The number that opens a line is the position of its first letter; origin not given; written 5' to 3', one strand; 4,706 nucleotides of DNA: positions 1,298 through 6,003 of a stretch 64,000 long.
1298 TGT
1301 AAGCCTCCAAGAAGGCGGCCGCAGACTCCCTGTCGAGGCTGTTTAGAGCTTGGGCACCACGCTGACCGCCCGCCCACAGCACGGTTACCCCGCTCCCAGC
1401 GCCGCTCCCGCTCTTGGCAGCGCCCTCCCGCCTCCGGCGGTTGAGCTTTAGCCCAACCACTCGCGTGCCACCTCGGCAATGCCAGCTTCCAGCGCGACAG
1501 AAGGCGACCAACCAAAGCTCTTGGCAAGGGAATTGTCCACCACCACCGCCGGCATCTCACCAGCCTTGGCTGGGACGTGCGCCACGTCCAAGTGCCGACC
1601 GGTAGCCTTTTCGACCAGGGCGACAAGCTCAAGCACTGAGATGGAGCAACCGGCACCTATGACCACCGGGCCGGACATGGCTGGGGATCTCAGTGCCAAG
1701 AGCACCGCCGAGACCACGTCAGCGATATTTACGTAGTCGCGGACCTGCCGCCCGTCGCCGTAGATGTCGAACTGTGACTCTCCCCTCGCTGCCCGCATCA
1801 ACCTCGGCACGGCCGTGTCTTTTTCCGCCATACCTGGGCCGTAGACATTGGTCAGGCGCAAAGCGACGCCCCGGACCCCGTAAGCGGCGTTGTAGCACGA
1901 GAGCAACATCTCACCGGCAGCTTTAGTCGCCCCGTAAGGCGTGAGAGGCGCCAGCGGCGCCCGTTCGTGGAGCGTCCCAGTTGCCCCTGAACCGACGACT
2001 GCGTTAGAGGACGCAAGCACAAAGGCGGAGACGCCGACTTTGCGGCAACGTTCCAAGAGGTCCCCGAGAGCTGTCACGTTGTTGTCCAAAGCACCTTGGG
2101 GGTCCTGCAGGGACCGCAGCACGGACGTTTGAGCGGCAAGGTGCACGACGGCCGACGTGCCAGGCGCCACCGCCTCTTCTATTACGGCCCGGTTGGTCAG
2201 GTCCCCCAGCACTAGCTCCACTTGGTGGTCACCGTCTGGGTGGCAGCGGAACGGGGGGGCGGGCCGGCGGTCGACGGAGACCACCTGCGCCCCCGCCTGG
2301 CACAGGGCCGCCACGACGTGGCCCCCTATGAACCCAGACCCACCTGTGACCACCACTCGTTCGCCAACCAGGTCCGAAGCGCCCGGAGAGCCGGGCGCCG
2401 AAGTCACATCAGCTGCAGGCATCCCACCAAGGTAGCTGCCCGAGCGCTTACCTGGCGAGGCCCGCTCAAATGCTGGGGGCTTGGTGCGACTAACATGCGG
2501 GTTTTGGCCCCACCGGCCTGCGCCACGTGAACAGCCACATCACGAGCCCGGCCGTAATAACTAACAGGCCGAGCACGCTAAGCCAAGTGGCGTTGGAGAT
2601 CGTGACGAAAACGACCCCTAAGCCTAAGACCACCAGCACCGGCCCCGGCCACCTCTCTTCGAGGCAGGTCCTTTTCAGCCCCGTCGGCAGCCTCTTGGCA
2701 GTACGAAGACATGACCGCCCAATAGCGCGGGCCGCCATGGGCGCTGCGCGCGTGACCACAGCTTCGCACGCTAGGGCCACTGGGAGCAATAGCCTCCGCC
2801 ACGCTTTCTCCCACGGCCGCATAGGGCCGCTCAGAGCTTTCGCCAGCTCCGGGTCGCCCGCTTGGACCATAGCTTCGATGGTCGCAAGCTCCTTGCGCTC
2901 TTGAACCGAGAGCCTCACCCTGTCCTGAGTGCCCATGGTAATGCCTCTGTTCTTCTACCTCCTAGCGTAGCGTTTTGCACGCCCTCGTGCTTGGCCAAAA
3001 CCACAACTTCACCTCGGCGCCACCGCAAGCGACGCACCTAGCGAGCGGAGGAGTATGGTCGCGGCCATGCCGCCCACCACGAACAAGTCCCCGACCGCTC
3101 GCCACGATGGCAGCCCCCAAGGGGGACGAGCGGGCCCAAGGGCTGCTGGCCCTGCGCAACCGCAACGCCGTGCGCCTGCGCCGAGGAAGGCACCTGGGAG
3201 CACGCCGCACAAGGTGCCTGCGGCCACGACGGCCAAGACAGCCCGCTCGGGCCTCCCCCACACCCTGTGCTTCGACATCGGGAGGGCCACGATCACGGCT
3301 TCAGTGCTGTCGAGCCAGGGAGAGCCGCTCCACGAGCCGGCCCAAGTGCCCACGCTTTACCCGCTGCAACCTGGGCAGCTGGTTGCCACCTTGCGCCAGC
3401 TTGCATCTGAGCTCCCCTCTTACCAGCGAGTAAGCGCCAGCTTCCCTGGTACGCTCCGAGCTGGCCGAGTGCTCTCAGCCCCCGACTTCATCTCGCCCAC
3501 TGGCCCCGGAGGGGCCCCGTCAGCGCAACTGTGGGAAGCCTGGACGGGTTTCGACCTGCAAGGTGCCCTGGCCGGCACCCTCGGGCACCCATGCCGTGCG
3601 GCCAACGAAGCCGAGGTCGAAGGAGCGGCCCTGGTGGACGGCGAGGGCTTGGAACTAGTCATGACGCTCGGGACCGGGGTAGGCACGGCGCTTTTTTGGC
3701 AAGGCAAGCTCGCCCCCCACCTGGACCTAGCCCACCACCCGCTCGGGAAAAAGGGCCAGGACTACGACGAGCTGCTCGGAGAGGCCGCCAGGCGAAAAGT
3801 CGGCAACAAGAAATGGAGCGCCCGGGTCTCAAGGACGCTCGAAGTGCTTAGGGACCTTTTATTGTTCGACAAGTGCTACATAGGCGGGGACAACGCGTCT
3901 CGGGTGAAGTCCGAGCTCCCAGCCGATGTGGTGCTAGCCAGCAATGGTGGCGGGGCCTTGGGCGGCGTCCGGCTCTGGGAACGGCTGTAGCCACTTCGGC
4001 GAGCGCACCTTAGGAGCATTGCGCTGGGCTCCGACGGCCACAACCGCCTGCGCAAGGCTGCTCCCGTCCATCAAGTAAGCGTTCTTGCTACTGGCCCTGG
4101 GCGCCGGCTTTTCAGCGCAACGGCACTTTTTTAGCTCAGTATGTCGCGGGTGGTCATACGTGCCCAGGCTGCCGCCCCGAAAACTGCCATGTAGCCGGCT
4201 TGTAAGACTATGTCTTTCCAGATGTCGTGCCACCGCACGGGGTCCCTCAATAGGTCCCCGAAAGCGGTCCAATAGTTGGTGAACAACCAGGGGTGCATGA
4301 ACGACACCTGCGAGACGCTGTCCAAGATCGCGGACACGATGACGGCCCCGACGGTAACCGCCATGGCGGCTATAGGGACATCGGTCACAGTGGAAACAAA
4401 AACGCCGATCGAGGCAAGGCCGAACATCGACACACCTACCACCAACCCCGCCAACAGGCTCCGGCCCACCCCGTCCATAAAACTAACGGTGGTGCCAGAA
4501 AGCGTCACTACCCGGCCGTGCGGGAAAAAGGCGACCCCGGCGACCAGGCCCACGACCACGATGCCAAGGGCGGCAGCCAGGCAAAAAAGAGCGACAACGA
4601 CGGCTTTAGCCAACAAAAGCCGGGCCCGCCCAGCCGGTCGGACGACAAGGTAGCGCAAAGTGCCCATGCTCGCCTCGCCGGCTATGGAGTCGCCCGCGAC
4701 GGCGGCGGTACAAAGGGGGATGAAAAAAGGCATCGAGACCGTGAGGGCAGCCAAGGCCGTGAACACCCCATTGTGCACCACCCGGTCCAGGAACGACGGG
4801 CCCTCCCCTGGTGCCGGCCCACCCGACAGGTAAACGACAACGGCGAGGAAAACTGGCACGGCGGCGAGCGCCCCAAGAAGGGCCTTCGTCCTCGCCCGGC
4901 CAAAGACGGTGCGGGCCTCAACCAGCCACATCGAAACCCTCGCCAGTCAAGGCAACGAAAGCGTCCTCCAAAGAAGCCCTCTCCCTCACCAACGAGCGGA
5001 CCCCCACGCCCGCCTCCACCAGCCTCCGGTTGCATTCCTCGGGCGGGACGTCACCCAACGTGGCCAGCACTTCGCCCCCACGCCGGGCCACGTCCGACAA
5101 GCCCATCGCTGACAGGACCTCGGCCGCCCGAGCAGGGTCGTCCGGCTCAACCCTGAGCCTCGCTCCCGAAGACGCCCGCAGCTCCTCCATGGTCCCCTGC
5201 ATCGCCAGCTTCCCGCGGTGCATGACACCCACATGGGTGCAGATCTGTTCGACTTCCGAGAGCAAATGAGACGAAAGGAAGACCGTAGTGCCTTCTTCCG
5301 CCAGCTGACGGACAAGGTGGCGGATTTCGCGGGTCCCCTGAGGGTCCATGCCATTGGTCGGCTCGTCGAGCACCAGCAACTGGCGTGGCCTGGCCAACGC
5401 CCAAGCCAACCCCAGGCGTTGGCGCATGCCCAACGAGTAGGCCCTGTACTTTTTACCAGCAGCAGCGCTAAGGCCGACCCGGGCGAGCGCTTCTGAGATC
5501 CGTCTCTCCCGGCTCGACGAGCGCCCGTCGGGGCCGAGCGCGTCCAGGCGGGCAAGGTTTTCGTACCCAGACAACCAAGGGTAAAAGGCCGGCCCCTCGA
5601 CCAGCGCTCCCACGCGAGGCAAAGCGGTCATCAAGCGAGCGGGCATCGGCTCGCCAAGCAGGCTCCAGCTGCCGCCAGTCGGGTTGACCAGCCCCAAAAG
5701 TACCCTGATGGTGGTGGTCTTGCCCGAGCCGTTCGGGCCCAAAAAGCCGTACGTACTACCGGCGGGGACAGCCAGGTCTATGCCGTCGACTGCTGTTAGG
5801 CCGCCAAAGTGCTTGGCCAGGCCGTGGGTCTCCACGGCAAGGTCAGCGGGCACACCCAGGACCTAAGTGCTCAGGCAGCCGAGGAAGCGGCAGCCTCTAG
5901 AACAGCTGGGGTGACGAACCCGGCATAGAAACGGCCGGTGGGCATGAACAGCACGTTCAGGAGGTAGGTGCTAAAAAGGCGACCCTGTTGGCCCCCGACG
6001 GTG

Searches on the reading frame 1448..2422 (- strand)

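Call 19: search_protein_families(library=pfam, proteins=[window:1448-2422:-], max_evalue=0.00001)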
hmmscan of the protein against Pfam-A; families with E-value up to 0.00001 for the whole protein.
window:1448-2422:- (324 aa): 9 families
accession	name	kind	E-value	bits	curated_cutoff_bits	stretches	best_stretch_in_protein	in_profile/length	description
PF01370.27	Epimerase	-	2.8e-54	184.5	20.9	1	23-249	1-230/240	NAD dependent epimerase/dehydratase family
PF16363.11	GDP_Man_Dehyd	-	8.2e-45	154.1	27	1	25-317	2-331/332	GDP-mannose 4,6 dehydratase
PF01073.25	3Beta_HSD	-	2.7e-22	79.6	22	1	24-246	1-231/280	3-beta hydroxysteroid dehydrogenase/isomerase family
PF04321.23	RmlD_sub_bind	-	6.9e-18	65.2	27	1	22-243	2-199/287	RmlD substrate binding domain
PF07993.18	NAD_binding_4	-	4.9e-11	42.7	20.1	1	85-223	85-241/258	Male sterility protein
PF02719.21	Polysacc_synt_2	-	2.7e-10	40.3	20.2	1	23-275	1-248/293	Polysaccharide biosynthesis protein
PF05368.20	NmrA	-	4.3e-09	36.8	27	0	22-88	4-70/298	NmrA-like family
PF13460.12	NAD_binding_10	-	2.5e-08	34.4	27.2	1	27-155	1-113/184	NAD(P)H-binding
PF00106.31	adh_short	-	9.9e-08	32.1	26.6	0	23-86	3-69/195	short chain dehydrogenase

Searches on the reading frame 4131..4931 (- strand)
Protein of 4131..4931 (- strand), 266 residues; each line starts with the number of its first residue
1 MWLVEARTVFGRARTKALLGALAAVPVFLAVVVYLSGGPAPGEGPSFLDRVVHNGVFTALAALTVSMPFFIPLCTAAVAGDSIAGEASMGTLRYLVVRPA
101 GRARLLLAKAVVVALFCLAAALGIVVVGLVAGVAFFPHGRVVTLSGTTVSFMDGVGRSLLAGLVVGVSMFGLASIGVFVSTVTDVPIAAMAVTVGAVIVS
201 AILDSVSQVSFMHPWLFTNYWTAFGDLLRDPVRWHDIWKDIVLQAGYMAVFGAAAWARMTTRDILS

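Call 19: search_protein_families(library=pfam, proteins=[window:4131-4931:-], max_evalue=0.00001)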
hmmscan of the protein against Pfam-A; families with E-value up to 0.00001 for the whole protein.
window:4131-4931:- (266 aa): 2 families
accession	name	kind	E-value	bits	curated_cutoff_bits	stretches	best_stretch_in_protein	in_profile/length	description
PF12679.13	ABC2_membrane_2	-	6.8e-13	48.9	27.2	1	13-207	12-202/283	ABC-2 family transporter protein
PF12730.13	ABC2_membrane_4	-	2.6e-08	34.5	27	1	53-193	42-172/179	ABC-2 family transporter protein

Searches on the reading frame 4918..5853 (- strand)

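Call 19: search_protein_families(library=pfam, proteins=[window:4918-5853:-], max_evalue=0.00001)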
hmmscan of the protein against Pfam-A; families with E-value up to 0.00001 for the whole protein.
window:4918-5853:- (311 aa): 2 families
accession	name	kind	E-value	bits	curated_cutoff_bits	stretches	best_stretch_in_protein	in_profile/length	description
PF00005.33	ABC_tran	-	1.1e-25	91.2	25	1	23-167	2-137/137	ABC transporter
PF13304.12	AAA_21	-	1.2e-16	62.1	27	1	136-198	235-300/304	AAA domain, putative AbiEii toxin, Type IV TA system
